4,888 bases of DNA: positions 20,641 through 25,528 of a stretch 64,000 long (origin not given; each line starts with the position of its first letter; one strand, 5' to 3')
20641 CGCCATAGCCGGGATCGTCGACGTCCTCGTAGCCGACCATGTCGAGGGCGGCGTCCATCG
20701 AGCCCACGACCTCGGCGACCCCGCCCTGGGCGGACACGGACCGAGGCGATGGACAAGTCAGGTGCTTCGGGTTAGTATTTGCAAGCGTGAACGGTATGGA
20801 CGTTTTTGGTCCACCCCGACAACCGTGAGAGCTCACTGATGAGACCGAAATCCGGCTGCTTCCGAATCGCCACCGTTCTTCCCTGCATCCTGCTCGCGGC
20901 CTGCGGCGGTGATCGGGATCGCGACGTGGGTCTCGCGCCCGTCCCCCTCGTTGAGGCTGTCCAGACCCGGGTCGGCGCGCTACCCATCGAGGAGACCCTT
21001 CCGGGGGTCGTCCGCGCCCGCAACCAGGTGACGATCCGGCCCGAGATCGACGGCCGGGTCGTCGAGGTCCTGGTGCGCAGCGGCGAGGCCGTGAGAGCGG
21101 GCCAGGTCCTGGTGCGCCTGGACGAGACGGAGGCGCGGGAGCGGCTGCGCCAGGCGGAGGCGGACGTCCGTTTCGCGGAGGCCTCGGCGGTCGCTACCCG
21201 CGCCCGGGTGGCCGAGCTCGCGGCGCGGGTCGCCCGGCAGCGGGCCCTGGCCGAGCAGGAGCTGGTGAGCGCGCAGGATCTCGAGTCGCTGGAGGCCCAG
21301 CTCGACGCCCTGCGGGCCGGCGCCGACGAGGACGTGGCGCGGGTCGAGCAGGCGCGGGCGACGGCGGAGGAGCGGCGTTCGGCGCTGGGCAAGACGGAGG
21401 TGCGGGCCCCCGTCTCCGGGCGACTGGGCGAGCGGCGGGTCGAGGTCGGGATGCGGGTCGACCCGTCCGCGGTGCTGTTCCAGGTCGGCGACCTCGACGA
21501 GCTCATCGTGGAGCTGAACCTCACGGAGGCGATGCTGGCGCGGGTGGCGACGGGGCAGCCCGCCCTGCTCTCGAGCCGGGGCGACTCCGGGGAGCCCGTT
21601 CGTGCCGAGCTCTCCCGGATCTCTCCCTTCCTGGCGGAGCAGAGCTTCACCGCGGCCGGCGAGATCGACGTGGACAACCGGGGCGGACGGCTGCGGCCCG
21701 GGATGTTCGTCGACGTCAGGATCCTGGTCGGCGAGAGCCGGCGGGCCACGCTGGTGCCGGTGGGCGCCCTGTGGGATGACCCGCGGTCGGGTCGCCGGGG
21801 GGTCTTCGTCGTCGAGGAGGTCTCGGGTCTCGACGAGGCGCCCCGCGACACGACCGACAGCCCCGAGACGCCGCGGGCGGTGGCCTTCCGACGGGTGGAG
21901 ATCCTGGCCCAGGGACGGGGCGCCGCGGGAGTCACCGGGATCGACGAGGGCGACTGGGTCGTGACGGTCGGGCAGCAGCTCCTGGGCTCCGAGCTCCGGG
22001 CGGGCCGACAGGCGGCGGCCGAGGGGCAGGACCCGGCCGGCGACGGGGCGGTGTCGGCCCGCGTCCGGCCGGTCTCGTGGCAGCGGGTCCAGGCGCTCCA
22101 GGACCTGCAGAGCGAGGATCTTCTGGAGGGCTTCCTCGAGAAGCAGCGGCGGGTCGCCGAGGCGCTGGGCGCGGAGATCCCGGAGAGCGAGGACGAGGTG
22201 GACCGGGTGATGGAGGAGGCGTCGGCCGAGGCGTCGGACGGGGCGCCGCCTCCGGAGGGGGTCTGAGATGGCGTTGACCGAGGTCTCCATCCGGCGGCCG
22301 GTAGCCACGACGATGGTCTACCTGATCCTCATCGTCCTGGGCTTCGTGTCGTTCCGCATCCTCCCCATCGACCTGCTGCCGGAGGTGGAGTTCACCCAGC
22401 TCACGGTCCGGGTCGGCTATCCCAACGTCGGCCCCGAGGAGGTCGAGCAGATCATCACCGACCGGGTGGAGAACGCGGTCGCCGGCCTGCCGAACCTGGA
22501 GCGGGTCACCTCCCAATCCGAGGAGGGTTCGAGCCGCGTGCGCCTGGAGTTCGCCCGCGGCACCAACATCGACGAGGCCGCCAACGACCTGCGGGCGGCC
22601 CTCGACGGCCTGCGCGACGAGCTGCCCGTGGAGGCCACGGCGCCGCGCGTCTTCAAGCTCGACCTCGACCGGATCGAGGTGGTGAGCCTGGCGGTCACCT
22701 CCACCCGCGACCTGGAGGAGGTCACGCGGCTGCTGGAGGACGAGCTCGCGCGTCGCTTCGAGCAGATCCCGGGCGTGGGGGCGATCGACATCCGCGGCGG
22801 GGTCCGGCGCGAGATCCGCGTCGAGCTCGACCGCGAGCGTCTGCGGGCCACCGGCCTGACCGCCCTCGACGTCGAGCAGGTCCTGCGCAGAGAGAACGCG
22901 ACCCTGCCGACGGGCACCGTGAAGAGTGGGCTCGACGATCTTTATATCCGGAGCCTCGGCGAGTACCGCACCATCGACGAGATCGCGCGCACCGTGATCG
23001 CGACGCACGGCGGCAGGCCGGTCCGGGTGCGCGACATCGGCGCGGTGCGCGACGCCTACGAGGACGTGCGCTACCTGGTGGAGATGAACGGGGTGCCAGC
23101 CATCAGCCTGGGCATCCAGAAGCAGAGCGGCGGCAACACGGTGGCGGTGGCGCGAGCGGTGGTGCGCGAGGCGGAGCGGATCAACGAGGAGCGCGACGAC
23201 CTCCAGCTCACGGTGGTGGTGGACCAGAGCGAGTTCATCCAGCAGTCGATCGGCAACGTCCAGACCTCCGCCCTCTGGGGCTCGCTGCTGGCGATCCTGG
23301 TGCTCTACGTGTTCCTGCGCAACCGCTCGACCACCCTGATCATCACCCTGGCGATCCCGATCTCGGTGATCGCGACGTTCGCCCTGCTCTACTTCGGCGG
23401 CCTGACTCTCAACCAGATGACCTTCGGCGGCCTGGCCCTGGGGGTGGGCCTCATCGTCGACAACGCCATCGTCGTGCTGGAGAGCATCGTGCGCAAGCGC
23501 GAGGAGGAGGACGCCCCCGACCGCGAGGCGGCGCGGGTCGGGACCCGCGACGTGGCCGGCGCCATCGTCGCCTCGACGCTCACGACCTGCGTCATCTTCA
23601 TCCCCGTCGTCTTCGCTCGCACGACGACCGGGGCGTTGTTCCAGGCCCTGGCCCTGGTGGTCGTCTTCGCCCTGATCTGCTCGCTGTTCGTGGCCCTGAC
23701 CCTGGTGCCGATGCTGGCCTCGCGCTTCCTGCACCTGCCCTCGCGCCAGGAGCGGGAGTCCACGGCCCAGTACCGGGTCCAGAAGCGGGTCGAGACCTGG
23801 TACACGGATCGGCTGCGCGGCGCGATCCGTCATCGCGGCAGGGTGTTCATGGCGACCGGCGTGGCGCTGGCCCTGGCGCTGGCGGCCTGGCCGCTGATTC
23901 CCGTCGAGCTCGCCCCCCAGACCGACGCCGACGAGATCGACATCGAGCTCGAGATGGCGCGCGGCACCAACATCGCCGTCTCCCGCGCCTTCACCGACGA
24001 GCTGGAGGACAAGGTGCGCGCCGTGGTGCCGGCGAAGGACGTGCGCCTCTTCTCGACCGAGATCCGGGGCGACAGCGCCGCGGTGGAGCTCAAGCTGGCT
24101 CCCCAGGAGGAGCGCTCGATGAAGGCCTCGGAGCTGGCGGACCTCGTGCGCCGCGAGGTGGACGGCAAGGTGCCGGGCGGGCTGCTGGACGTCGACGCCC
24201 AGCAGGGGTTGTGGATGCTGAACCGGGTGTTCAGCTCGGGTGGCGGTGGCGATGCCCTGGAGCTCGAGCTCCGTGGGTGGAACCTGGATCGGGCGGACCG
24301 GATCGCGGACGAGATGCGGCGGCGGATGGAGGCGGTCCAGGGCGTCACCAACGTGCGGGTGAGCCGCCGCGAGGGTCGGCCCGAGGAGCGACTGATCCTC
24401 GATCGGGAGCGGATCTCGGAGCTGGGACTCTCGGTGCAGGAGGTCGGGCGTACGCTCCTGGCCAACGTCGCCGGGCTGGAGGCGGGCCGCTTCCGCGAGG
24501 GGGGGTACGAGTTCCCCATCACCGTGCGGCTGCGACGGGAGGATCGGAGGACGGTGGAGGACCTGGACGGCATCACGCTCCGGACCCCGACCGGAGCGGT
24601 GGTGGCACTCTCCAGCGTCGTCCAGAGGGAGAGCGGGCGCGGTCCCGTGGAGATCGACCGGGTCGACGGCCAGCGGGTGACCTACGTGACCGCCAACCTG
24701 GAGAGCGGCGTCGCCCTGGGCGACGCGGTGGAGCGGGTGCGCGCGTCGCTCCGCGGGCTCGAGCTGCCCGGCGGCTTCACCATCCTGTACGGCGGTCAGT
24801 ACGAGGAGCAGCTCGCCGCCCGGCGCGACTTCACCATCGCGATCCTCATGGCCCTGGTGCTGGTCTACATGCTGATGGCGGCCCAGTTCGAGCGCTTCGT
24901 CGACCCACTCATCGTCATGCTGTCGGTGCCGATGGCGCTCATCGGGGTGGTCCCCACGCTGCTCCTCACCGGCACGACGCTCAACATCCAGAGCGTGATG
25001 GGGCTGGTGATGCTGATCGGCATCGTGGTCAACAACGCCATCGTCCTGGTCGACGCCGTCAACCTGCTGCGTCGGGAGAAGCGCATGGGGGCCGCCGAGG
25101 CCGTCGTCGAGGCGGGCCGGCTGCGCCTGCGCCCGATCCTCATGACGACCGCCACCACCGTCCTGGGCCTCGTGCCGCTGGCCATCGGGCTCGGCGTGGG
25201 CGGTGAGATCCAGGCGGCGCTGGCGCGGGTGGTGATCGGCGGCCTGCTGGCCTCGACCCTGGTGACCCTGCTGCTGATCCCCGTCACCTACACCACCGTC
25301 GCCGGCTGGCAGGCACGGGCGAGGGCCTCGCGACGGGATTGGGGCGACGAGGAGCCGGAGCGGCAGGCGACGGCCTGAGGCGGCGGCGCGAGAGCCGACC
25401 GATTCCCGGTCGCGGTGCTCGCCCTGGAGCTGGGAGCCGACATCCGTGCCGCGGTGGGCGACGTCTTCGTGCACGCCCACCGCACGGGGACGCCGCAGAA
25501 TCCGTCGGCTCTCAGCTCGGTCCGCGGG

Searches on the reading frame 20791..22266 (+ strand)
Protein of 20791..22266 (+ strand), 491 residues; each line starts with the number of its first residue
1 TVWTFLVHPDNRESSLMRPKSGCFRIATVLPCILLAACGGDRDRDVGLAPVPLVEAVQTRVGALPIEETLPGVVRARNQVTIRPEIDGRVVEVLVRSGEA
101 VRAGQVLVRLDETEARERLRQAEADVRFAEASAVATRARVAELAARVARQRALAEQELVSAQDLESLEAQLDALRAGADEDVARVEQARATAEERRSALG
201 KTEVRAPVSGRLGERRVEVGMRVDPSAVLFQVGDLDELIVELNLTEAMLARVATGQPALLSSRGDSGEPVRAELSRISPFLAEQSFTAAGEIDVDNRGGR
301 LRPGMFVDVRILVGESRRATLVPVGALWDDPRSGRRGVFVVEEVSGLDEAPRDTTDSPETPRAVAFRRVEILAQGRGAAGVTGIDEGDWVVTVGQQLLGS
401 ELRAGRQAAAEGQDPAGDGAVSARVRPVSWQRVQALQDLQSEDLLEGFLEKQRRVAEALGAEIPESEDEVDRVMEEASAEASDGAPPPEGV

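Call 22: search_protein_families(library=pfam, proteins=[window:20791-22266:+], max_evalue=0.0001)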
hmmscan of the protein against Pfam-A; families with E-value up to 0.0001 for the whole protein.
window:20791-22266:+ (491 aa): 3 families
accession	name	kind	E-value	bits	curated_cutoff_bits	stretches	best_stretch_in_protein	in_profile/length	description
PF16576.10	HlyD_D23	-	8.1e-24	84.5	30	1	77-307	17-214/214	Barrel-sandwich domain of CusB or HlyD membrane-fusion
PF13437.12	HlyD_3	-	2.7e-19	70.3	22.2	1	204-304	2-106/106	HlyD family secretion protein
PF13533.13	Biotin_lipoyl_2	-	6.1e-08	32.8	29.8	1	80-111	1-32/32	Biotin-lipoyl like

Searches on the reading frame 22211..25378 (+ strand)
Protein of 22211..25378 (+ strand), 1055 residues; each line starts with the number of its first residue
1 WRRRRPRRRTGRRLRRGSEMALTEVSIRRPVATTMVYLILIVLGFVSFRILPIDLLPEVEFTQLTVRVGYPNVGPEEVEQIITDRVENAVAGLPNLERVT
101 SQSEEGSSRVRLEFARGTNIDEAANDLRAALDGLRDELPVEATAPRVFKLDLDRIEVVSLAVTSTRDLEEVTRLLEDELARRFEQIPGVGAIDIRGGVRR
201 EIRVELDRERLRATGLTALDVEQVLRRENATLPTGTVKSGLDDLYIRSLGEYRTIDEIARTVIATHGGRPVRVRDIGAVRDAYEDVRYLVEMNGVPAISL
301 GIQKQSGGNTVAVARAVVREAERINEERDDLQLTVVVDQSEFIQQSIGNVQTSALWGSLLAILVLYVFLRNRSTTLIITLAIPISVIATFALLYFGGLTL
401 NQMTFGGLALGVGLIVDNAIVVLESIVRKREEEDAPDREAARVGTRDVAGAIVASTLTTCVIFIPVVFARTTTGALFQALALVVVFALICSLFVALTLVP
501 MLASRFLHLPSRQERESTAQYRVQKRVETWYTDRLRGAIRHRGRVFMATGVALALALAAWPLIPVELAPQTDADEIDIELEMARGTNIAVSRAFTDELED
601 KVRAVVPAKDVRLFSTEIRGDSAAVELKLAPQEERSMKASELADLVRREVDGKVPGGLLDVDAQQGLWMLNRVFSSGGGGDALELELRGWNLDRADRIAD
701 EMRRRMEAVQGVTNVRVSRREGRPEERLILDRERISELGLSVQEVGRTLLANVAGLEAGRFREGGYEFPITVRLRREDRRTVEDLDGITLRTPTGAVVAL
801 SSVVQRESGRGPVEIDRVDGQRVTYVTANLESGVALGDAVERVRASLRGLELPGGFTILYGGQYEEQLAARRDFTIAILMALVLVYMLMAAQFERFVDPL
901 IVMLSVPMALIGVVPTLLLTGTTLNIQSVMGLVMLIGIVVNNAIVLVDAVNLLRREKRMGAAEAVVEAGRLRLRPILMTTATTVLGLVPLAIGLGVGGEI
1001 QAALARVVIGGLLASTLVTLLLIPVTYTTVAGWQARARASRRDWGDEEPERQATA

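Call 22: search_protein_families(library=pfam, proteins=[window:22211-25378:+], max_evalue=0.0001)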
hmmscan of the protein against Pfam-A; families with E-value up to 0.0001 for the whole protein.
window:22211-25378:+ (1055 aa): 2 families
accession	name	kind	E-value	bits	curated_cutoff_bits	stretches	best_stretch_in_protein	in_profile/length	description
PF00873.25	ACR_tran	-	1.4e-242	808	28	1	23-1030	2-1020/1021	AcrB/AcrD/AcrF family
PF02355.23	SecD_SecF_C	-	7.8e-10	38.9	20.5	1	871-1022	30-178/189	Protein export membrane protein SecD/SecF, C-terminal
